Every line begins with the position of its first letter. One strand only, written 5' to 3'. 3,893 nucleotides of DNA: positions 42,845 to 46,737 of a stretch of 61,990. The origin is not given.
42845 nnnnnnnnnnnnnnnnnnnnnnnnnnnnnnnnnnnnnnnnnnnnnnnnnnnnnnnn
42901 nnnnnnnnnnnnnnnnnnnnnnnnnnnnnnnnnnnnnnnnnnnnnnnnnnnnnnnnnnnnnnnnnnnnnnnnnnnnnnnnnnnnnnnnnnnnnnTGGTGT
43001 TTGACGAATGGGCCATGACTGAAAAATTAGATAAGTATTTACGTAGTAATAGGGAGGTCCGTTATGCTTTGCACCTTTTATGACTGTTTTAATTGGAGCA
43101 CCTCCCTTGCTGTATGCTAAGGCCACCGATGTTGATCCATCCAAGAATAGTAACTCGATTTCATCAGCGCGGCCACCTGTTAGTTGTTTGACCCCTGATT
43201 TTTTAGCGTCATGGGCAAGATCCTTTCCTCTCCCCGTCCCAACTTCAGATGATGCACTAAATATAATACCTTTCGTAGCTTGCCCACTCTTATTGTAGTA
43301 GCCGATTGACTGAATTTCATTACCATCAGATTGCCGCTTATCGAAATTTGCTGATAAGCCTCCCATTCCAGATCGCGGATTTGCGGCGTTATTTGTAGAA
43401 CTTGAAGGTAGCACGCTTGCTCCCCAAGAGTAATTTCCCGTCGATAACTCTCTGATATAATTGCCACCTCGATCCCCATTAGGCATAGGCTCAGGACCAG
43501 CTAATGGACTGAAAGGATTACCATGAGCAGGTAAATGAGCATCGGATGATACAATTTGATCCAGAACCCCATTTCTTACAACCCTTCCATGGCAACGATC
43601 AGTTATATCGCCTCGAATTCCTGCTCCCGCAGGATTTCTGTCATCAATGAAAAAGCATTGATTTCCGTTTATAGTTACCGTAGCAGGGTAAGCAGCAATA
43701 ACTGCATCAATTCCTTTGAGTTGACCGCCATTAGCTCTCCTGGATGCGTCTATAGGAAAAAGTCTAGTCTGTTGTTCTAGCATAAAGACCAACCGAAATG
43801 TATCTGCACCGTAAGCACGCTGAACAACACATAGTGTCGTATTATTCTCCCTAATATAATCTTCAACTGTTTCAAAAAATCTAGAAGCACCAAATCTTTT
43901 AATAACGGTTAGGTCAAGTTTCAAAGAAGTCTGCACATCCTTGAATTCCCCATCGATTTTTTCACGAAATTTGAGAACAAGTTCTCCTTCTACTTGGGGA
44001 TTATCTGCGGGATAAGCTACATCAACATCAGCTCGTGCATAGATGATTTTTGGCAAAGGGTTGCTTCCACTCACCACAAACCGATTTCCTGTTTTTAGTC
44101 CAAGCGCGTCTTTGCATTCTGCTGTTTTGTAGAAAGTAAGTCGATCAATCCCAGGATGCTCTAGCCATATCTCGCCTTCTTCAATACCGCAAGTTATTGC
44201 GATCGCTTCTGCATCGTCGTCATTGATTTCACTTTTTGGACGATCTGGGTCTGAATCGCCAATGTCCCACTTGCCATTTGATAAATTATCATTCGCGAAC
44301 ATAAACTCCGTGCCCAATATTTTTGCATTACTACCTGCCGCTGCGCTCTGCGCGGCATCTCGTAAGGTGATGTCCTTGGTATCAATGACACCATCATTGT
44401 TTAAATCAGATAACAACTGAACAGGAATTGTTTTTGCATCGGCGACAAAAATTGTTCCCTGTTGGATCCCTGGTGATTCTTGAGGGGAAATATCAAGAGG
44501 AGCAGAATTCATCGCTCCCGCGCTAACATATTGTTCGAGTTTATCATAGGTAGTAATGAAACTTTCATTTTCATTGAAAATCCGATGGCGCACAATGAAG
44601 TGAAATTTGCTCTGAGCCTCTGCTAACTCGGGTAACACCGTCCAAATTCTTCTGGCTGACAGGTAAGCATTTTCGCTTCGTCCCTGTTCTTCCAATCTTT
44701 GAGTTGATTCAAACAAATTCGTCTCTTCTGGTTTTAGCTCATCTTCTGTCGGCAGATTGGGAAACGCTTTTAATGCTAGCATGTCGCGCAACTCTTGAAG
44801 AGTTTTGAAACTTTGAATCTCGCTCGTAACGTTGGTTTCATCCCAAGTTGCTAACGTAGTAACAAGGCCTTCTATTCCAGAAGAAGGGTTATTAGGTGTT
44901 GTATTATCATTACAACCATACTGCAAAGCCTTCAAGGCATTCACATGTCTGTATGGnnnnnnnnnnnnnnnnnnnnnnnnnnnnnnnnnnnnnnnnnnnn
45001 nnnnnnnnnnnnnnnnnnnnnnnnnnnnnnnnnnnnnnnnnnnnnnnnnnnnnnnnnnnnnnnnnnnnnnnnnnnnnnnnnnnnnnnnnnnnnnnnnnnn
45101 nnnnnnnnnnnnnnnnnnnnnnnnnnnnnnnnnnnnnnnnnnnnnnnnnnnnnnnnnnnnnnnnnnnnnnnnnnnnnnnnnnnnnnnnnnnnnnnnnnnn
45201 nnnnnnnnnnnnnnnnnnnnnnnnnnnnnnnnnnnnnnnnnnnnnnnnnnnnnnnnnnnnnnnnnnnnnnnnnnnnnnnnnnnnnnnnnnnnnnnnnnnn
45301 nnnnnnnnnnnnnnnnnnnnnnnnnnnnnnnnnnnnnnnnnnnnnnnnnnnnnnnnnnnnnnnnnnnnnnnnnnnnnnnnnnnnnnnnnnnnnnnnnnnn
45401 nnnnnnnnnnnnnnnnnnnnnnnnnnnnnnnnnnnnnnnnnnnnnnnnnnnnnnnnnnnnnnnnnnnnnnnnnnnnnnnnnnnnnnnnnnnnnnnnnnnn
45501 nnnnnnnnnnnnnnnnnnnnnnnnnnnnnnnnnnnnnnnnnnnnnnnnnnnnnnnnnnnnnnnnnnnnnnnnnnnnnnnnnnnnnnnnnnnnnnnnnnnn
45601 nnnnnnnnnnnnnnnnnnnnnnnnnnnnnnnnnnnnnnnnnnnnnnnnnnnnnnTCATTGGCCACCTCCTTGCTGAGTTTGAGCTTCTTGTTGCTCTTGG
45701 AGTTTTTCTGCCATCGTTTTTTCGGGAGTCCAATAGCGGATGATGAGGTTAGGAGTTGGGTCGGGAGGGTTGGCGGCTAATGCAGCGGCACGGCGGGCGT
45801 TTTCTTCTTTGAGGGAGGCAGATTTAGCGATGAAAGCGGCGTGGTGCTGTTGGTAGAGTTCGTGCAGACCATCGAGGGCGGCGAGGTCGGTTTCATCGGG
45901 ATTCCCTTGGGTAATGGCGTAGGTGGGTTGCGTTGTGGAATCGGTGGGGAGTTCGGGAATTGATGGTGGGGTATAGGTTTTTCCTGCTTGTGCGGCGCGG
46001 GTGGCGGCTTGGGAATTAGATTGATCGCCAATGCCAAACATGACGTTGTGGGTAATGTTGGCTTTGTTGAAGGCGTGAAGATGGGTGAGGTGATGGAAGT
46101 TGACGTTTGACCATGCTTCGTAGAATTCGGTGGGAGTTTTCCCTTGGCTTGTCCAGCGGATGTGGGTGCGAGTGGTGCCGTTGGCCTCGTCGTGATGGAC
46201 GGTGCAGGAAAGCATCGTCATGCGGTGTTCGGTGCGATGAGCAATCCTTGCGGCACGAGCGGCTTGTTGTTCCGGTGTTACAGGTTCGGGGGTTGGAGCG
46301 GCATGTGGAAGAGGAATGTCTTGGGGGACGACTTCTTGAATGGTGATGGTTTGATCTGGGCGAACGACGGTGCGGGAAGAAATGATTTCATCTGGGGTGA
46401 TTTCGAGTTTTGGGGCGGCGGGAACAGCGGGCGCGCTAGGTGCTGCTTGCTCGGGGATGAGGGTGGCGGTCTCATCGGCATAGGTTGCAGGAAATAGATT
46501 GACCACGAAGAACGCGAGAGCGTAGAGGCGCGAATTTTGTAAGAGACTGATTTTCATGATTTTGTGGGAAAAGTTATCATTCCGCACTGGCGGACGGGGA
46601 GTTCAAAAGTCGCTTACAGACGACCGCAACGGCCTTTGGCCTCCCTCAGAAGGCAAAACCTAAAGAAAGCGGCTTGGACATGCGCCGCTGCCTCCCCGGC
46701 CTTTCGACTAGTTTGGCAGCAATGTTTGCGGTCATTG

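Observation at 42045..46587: Three coupled genes: periplasmic partner, modular secreted protein with a compositionally foreign payload, and an overlapping AT-rich lipoprotein (polymorphic effector/immunity-like)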

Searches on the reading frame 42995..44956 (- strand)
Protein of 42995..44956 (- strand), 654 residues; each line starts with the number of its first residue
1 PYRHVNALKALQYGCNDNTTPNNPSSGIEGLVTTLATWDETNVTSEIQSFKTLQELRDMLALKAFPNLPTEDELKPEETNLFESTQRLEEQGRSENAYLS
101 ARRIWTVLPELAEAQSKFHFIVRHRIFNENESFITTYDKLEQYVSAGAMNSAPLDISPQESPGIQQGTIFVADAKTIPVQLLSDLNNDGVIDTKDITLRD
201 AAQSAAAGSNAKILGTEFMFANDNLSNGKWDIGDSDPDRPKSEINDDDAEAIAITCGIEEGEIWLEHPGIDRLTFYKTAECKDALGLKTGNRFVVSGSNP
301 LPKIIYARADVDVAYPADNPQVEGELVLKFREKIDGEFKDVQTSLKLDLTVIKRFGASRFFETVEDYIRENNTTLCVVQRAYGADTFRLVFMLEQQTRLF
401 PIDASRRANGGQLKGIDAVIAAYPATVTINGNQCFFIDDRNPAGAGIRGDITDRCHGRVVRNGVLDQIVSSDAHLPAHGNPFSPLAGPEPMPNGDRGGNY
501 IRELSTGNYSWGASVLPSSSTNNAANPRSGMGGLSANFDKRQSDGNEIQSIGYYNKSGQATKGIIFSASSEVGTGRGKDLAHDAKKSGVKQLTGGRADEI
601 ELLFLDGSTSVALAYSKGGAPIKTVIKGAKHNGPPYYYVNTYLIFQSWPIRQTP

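Call 17: search_solved_structures(query=window:42995-44956:-, max_evalue=10)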
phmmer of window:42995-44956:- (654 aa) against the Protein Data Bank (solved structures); distinct sequences matched with E-value up to 10: 0.

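Call 35: search_protein_representatives(protein=window:42995-44956:-)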
Query: 654 residues. Proteins with E-value up to 0.001 (for the whole library): 171; up to 1e-10: 147; up to 1e-30: 95. The best 150 are listed.
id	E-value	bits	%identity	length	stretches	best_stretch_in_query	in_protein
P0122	1.6e-136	473.0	52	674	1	177-649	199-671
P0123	2.3e-115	403.2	48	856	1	173-646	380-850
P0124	1.9e-90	320.8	42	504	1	176-649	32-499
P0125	5.9e-90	319.2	44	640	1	173-651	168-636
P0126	6.6e-90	319.0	44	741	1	181-646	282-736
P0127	9.1e-89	315.3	45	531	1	172-646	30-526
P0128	1.0e-88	315.1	43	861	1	171-653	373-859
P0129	1.2e-83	298.3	42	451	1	179-650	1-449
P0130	1.9e-83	297.7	43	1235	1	174-648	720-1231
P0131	4.9e-83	296.3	43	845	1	176-647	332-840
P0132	4.2e-82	293.3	42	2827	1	176-648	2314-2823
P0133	9.6e-82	292.1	41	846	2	97-467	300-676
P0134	4.4e-80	286.6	44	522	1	180-647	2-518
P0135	7.3e-80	285.9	40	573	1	174-652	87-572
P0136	3.7e-79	283.5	42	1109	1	178-648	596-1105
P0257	4.3e-15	71.9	32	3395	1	172-438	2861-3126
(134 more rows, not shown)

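Call 42: find_encoding_contigs(protein=P0122, flank=6000, max_places=3)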
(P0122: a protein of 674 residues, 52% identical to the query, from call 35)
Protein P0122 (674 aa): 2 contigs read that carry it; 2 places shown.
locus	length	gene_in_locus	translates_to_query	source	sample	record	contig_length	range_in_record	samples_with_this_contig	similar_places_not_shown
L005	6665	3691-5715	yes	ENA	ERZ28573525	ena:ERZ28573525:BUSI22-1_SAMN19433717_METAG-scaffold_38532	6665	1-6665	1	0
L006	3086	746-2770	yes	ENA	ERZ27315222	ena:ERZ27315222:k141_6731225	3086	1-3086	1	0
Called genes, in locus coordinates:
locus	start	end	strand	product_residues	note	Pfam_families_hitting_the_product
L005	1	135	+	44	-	?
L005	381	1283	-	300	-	PF00892:EamA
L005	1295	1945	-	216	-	PF00881:Nitroreductase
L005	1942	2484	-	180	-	PF00581:Rhodanese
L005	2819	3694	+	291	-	-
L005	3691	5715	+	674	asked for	PF18884:TSP3_bac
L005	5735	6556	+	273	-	-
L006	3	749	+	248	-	?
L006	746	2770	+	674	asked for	PF18884:TSP3_bac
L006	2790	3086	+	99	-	?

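Call 57: search_protein_families(library=pfam, proteins=[L005:5735-6556:+], max_evalue=0.1)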
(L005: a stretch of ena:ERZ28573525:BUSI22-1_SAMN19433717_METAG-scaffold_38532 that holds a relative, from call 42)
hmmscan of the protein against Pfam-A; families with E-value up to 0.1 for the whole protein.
L005:5735-6556:+ (273 aa): 0 families

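Call 96: search_protein_families(library=ncbifam, proteins=[P0122], max_evalue=0.01)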
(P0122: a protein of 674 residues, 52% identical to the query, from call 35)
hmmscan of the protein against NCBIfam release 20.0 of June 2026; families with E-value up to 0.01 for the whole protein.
P0122 (674 aa): 2 families
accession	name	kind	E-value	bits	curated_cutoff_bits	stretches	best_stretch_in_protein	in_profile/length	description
NF033765.2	gliding_CglD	equivalog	0.00075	17.4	400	1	156-191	207-242/1124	adventurous gliding motility lipoprotein CglD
NF042425.1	Amuc_1099_fam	equivalog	0.005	16.4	50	0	47-73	126-152/321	Amuc_1099 family pilus-like system protein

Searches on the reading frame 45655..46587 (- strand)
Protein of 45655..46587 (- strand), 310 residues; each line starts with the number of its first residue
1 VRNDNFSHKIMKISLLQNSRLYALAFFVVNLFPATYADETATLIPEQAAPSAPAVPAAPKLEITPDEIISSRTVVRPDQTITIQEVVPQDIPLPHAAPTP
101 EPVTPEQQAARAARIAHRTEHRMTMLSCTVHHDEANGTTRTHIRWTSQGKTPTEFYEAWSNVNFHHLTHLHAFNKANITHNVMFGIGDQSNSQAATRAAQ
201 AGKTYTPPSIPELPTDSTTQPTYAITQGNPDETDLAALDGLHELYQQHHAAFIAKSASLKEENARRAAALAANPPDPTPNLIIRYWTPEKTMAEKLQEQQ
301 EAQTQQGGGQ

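Call 5: search_protein_families(library=pfam, proteins=[window:45655-46587:-], max_evalue=0.1)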
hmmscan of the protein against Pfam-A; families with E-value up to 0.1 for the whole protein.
window:45655-46587:- (310 aa): 0 families

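Call 6: search_protein_families(library=ncbifam, proteins=[window:45655-46587:-], max_evalue=0.1)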
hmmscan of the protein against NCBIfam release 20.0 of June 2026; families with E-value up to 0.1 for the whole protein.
window:45655-46587:- (310 aa): 0 families

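Call 24: find_related_loci(query=A1, collection=genome_contigs, flank=10000)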
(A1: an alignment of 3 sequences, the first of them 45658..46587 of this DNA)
Query A1 (310 aa) in genome_contigs; peptide patterns used: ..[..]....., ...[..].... (x = any residue, [..] = any of these).
22 stretches matched a pattern; 1 encode a relative of the query (tblastn E <= 1e-3); 1 distinct loci.
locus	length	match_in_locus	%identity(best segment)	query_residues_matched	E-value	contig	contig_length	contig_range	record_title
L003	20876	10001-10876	48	16-309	2e-92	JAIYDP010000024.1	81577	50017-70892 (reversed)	MAG: Verrucomicrobiaceae bacterium isolate H1_MAG_00039 pond_H1_MAG_00039_000000000442, whole genome shotgun sequence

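Call 69: search_solved_structures(query=A4, max_evalue=10)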
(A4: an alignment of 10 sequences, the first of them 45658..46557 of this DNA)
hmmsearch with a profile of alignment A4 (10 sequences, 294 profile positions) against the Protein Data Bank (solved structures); distinct sequences matched with E-value up to 10: 2.
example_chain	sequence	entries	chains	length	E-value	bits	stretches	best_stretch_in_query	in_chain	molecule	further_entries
6cw3_F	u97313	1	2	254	0.15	14.6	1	188-241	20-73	Histone acetyltransferase GCN5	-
6cw2_D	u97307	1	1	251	0.16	14.5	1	188-241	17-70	Histone acetyltransferase GCN5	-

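Call 91: predict_structure(alignment_id=A6)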
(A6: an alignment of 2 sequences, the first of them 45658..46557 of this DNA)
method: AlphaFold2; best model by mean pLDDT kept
length: 300 residues; sequences in the alignment: 2
mean_pLDDT: 35.9   pTM: 0.28
mean pLDDT of the five models: 35.9, 35.5, 35.2, 33.6, 33.4
residues with pLDDT >= 90: 0; 70-90: 0; 50-70: 18; < 50: 282
segments of 3 or more residues with pLDDT < 50: 1-88, 95-235, 237-260, 264-285, 296-300
pLDDT, mean of each block of 10 residues (from residue 1): 39 36 32 32 33 30 24 27 40 47 31 34 30 35 43 35 29 30 38 33 27 26 38 47 45 45 45 31 50 47
secondary structure, 60 per line:
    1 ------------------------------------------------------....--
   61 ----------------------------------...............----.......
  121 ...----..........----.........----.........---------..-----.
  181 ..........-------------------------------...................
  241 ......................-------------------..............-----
elements in order: H55-58 H95-109 E114-123 E128-137 H142-150 H155-163 H180-190 H222-262 H282-295

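Call 100: search_protein_families(library=padloc, proteins=[window:45658-46557:-], max_evalue=0.01)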
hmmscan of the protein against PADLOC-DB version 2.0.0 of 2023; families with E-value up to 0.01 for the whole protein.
window:45658-46557:- (300 aa): 0 families
